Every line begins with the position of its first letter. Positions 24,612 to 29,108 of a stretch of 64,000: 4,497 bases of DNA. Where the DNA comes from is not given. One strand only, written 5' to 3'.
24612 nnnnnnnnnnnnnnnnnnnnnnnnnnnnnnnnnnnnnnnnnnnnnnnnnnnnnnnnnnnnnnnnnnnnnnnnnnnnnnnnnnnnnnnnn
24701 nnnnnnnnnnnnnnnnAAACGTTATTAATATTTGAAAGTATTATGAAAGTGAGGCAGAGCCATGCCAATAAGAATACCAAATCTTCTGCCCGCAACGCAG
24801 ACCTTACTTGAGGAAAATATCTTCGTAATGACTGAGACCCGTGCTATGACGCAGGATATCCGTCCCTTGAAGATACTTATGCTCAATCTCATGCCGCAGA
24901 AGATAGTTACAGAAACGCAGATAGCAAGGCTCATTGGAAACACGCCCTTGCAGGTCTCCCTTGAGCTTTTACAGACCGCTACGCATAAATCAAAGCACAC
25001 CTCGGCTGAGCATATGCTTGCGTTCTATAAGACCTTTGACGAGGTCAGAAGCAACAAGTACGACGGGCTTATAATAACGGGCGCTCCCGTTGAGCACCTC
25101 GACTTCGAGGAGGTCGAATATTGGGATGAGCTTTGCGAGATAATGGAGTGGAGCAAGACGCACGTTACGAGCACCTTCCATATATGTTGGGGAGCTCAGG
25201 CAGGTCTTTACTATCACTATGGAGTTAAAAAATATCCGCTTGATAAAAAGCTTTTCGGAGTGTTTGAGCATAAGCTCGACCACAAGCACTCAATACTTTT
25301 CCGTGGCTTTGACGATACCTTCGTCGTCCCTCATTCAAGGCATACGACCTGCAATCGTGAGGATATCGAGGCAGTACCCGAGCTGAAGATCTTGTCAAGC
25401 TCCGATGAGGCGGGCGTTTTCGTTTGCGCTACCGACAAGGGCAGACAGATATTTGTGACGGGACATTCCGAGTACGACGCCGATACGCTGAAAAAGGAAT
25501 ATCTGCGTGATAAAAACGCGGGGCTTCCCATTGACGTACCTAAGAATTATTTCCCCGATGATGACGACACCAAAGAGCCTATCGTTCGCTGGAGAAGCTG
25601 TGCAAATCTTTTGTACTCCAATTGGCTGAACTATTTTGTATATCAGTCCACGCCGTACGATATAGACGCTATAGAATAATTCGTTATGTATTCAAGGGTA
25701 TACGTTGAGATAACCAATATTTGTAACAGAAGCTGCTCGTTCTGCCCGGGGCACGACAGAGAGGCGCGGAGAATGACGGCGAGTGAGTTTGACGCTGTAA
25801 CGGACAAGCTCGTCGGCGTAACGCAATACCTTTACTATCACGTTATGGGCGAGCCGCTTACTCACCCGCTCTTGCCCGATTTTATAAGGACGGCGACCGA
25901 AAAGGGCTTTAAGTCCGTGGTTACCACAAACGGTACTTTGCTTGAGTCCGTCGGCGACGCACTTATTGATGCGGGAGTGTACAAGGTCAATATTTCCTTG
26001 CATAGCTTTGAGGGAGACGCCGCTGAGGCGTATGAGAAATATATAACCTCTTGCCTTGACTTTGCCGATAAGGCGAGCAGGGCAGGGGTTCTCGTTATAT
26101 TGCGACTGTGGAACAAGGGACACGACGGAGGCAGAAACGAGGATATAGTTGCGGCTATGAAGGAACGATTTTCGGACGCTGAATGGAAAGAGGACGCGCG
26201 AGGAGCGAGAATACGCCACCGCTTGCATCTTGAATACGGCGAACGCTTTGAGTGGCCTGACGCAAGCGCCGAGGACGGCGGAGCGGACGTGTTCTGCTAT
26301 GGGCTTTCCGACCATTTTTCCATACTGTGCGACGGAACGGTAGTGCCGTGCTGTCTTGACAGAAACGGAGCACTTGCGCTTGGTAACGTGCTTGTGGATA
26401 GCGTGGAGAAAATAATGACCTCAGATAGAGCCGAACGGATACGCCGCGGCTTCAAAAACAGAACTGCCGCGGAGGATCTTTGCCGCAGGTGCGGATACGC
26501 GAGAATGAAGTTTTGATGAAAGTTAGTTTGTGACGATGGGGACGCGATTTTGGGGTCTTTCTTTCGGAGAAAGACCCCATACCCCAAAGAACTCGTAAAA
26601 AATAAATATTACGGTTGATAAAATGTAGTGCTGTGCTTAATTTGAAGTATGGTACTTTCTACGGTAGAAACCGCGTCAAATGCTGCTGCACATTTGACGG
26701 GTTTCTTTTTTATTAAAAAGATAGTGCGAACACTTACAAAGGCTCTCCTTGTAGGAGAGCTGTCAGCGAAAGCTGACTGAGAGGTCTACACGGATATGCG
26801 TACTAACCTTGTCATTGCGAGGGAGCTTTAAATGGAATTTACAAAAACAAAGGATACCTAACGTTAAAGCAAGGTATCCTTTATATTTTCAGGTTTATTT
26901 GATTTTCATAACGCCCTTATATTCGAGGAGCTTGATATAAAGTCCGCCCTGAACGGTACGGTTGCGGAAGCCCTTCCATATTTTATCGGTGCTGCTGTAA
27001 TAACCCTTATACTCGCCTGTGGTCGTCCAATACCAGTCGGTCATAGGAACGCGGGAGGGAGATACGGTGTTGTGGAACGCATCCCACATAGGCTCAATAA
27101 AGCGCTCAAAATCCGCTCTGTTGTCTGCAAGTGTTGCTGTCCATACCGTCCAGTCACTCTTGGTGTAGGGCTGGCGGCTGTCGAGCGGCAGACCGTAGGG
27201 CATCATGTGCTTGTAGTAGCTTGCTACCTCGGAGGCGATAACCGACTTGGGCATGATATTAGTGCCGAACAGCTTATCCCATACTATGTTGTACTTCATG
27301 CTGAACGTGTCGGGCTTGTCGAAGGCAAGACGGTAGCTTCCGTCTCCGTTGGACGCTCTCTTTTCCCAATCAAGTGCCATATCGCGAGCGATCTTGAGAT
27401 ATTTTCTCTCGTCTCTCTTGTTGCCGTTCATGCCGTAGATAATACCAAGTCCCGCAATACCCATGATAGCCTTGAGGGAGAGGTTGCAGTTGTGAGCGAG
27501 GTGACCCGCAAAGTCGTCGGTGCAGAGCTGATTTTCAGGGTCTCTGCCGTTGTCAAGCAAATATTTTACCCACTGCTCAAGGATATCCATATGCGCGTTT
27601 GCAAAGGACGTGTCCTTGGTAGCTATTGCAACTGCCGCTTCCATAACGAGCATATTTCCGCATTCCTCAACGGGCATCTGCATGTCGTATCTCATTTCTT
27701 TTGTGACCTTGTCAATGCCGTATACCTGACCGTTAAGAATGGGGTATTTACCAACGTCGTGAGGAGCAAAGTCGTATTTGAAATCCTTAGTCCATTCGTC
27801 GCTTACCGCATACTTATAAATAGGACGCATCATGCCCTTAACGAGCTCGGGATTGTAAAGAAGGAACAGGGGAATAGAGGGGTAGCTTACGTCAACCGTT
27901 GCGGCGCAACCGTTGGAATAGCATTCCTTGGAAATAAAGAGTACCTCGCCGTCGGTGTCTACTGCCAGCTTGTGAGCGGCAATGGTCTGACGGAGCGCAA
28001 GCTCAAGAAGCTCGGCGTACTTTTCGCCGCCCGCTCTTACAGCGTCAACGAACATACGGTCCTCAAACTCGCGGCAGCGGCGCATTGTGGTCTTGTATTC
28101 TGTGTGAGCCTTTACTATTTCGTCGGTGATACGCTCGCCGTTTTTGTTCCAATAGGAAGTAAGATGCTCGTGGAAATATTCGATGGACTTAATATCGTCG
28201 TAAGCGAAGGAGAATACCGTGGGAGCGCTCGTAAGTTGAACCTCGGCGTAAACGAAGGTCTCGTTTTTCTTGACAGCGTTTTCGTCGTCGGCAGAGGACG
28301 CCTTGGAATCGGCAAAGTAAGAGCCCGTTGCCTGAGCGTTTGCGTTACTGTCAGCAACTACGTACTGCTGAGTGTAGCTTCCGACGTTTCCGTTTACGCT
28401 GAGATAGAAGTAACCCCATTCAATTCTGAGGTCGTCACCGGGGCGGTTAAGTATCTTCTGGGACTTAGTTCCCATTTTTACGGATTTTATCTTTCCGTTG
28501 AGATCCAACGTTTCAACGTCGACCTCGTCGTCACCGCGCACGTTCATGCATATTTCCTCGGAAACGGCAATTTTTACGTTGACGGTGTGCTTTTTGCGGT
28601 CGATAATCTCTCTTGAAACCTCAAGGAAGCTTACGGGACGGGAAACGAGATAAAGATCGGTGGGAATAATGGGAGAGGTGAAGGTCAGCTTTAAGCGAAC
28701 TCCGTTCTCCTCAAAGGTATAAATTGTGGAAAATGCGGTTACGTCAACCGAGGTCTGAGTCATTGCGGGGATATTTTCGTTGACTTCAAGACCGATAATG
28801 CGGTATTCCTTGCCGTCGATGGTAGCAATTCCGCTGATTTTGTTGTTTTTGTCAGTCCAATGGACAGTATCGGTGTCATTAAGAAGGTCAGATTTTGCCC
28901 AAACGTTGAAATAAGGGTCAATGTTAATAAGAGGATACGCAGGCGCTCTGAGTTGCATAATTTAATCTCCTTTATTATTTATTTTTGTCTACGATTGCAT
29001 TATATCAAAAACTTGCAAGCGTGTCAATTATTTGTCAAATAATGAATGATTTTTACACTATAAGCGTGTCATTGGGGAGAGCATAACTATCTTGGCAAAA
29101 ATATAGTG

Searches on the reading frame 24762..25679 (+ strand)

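Call 9: search_protein_families(library=pfam, proteins=[window:24762-25679:+], max_evalue=0.01)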
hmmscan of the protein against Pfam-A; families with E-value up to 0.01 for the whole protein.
window:24762-25679:+ (305 aa): 2 families
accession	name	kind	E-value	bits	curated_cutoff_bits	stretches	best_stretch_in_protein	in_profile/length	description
PF04204.22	HTS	-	2.7e-143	476.8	27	1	2-299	1-298/298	Homoserine O-succinyltransferase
PF00117.34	GATase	-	5.5e-06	26.6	22.8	1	91-251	32-186/190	Glutamine amidotransferase class-I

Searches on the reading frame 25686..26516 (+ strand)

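Call 9: search_protein_families(library=pfam, proteins=[window:25686-26516:+], max_evalue=0.01)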
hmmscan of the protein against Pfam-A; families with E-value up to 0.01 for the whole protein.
window:25686-26516:+ (276 aa): 2 families
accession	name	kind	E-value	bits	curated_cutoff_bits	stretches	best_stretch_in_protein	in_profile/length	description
PF13186.11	SPASM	-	9.7e-14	51.9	21.5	1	204-269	1-66/67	Iron-sulfur cluster-binding domain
PF04055.27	Radical_SAM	-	2.4e-13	51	29.5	1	7-116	1-120/166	Radical SAM superfamily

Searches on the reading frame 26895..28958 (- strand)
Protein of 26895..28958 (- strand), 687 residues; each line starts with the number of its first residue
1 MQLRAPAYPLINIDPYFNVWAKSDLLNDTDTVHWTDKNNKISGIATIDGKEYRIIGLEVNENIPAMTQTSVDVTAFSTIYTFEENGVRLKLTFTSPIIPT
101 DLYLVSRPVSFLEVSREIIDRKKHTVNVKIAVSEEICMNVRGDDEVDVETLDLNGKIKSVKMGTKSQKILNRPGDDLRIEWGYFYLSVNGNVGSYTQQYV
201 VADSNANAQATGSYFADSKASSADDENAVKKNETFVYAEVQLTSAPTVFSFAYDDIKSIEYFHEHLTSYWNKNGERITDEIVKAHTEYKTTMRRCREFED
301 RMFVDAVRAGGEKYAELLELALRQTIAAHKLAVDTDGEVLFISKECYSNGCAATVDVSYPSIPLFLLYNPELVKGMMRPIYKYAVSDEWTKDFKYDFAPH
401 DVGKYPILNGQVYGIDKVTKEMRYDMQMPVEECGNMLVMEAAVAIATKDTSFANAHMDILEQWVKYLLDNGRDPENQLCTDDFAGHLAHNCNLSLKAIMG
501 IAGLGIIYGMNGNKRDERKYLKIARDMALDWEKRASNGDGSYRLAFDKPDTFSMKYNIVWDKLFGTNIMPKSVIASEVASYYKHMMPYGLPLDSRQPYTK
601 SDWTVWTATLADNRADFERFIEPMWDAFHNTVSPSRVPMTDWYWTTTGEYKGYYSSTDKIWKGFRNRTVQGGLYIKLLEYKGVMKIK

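Call 9: search_protein_families(library=pfam, proteins=[window:26895-28958:-], max_evalue=0.01)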
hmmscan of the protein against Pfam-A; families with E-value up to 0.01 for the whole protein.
window:26895-28958:- (687 aa): 3 families
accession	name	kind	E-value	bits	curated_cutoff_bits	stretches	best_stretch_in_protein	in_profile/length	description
PF16335.10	GtaA_6_Hairpin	-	2.3e-126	422.2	24.9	1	311-677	1-343/343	Glutaminase A six helical-hairpin domain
PF17168.10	DUF5127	-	1e-36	127.3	28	1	77-301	2-225/229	Domain of unknown function (DUF5127)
PF16334.10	DUF4964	-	3.4e-18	65.7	30.7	1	2-58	23-79/88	Domain of unknown function (DUF4964)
